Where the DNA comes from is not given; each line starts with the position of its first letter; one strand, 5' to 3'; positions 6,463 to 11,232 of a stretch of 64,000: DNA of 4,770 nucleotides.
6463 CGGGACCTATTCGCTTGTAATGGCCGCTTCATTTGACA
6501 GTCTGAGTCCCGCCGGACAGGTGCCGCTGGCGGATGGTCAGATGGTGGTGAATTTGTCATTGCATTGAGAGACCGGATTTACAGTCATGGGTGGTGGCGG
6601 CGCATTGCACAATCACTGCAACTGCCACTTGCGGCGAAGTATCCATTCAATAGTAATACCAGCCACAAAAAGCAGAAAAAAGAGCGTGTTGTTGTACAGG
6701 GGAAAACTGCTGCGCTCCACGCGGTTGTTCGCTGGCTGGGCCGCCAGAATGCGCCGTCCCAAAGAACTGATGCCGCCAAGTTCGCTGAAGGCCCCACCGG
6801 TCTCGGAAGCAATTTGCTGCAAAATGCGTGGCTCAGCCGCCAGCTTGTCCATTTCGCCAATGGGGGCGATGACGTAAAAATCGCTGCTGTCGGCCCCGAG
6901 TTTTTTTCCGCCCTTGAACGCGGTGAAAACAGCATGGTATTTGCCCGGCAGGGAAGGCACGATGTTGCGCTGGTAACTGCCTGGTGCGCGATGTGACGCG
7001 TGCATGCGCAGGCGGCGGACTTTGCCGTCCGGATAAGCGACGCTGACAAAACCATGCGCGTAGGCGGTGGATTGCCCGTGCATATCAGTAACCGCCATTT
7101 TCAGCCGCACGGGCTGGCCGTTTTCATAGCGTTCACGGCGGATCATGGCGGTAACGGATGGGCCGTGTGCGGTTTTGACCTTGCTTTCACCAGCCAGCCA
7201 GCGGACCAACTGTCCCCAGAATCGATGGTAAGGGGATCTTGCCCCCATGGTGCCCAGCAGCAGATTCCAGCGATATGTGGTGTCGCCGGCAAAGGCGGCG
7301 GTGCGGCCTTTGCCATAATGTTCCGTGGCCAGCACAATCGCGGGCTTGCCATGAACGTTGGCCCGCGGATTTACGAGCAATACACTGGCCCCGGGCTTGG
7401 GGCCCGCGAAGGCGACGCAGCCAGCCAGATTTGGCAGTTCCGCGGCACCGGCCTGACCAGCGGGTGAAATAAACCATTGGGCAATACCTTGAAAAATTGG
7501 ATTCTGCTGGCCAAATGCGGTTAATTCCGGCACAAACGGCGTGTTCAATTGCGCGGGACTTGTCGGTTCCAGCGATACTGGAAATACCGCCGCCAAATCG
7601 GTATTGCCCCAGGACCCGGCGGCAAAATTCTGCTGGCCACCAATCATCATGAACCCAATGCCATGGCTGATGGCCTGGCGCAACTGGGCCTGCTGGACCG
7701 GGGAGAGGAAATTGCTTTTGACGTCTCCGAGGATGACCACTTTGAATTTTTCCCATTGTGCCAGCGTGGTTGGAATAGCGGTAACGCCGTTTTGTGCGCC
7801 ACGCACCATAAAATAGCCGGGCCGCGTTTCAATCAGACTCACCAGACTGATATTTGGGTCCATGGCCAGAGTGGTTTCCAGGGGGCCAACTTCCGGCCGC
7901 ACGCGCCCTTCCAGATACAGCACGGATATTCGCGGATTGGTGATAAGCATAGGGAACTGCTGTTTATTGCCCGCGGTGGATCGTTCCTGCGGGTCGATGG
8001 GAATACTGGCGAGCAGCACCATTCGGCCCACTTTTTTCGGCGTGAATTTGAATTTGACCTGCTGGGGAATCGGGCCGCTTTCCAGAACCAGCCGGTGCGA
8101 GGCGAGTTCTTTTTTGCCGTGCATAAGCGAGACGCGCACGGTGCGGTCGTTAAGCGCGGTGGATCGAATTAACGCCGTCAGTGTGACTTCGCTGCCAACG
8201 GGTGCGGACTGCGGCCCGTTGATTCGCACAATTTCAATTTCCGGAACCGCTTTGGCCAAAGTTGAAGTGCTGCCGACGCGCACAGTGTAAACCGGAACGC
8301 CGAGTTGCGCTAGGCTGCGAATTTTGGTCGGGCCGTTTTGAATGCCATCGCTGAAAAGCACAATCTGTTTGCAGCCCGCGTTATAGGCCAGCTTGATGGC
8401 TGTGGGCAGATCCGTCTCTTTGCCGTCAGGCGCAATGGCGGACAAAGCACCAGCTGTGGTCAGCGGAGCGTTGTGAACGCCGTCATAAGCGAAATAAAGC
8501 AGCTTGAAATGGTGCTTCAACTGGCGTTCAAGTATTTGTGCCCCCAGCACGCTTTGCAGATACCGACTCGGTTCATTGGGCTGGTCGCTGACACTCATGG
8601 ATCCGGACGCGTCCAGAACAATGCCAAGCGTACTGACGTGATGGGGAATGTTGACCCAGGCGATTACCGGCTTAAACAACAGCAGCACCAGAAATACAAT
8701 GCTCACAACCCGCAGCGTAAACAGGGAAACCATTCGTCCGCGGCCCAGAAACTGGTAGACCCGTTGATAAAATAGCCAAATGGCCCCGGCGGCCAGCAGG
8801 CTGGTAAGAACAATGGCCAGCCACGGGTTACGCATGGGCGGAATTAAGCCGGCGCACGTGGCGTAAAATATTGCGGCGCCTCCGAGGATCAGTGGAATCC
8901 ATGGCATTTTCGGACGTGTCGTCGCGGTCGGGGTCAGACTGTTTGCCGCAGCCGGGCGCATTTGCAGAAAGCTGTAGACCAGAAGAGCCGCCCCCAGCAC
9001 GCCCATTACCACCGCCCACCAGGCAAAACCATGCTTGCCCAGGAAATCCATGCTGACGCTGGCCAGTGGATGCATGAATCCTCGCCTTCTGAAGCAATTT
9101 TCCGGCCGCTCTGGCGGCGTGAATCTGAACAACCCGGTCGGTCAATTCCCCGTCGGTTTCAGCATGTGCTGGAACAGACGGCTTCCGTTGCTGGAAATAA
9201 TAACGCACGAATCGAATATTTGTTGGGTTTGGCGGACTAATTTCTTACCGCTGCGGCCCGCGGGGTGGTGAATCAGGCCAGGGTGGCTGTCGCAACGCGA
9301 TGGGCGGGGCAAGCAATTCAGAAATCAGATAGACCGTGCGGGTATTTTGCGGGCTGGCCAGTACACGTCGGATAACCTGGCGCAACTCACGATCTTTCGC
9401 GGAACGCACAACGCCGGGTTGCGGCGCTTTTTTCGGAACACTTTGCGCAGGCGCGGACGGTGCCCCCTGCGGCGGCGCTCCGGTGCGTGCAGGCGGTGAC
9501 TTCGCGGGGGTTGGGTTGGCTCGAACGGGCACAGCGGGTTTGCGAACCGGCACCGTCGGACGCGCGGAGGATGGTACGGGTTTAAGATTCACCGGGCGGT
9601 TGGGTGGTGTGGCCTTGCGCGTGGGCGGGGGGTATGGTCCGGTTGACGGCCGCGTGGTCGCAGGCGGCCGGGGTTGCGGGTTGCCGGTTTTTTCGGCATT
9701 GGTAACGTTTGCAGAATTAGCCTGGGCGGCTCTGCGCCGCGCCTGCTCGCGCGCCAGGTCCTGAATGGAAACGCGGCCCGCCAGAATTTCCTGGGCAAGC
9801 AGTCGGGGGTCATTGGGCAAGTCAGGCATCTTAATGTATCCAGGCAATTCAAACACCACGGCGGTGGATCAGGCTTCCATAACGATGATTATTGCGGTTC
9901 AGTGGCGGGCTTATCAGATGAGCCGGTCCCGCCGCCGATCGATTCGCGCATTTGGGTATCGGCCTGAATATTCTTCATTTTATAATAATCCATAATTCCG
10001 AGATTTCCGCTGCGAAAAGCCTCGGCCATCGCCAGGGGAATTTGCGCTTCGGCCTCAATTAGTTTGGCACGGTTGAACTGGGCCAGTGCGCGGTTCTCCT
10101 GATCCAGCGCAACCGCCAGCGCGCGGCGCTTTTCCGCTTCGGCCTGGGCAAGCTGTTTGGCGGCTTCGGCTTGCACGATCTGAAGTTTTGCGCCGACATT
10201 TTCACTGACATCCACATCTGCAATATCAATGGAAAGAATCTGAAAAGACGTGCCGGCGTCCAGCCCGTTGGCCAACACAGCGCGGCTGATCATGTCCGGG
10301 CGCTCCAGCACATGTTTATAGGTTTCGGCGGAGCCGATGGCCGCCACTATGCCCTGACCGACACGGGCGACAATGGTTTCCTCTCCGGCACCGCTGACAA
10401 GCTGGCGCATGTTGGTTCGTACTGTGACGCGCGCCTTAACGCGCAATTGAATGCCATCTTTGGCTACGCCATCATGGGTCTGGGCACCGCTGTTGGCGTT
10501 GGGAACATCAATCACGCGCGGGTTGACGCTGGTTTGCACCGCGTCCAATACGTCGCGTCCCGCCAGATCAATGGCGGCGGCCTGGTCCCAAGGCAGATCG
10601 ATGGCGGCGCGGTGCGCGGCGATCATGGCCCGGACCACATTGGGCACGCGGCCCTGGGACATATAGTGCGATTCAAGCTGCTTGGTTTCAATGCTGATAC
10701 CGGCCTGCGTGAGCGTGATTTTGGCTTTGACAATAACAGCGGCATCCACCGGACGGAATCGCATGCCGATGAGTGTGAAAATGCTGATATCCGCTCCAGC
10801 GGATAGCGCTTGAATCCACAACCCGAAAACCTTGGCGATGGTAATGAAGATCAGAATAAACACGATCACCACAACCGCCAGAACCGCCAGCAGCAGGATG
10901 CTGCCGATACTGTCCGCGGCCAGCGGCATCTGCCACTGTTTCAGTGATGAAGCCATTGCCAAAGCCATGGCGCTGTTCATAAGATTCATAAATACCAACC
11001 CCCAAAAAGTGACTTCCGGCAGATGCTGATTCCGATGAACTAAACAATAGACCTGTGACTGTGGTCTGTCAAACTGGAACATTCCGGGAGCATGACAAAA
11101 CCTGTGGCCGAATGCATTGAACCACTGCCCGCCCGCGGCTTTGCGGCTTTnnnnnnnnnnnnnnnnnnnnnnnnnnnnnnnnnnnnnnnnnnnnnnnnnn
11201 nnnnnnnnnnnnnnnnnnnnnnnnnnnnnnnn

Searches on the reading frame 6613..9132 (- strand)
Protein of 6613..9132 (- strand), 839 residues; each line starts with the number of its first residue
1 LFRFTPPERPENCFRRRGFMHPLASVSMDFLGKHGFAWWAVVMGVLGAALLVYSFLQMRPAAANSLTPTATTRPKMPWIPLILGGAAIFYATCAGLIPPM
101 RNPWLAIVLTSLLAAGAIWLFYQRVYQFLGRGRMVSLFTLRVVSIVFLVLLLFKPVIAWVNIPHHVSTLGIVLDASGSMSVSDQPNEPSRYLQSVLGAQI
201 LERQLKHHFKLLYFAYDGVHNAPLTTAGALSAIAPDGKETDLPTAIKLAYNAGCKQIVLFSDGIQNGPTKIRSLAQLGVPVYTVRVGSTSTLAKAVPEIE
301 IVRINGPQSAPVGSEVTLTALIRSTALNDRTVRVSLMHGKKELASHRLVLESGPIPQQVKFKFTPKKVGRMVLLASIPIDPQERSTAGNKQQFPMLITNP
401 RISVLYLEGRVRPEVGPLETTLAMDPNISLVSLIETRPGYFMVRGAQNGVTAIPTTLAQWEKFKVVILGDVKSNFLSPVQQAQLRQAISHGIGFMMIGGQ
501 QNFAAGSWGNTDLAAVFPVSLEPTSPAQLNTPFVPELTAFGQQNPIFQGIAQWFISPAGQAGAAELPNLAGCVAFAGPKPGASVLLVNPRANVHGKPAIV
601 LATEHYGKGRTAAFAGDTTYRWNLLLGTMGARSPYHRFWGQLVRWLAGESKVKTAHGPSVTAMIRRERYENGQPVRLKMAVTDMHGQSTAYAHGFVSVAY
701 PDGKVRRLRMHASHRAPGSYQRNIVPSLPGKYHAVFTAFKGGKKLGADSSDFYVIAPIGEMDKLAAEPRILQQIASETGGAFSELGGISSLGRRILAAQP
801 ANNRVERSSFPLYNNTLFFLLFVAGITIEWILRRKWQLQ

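Call 17: search_protein_families(library=pfam, proteins=[window:6613-9132:-], max_evalue=0.001)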
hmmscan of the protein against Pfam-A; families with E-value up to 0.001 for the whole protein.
window:6613-9132:- (839 aa): 1 family
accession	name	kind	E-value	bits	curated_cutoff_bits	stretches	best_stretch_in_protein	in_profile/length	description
PF07090.17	GATase1_like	-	9.5e-07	29.1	27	1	448-647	52-246/247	Putative glutamine amidotransferase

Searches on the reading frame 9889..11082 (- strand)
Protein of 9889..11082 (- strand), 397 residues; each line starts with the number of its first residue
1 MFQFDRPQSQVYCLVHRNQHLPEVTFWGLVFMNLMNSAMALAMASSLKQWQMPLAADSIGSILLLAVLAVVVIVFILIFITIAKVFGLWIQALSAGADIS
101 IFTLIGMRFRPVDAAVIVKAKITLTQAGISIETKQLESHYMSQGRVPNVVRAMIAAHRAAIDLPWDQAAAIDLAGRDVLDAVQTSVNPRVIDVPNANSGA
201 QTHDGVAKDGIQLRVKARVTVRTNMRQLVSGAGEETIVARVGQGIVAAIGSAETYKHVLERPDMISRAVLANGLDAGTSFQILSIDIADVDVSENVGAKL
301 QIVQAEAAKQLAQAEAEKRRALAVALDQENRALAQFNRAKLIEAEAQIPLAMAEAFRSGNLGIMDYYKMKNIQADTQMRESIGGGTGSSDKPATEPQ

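Call 17: search_protein_families(library=pfam, proteins=[window:9889-11082:-], max_evalue=0.001)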
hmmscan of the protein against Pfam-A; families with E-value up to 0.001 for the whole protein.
window:9889-11082:- (397 aa): 1 family
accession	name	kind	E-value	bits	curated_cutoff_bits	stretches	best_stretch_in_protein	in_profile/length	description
PF12127.13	FloA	-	3.5e-140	467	34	1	68-384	4-312/314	Flotillin-like protein FloA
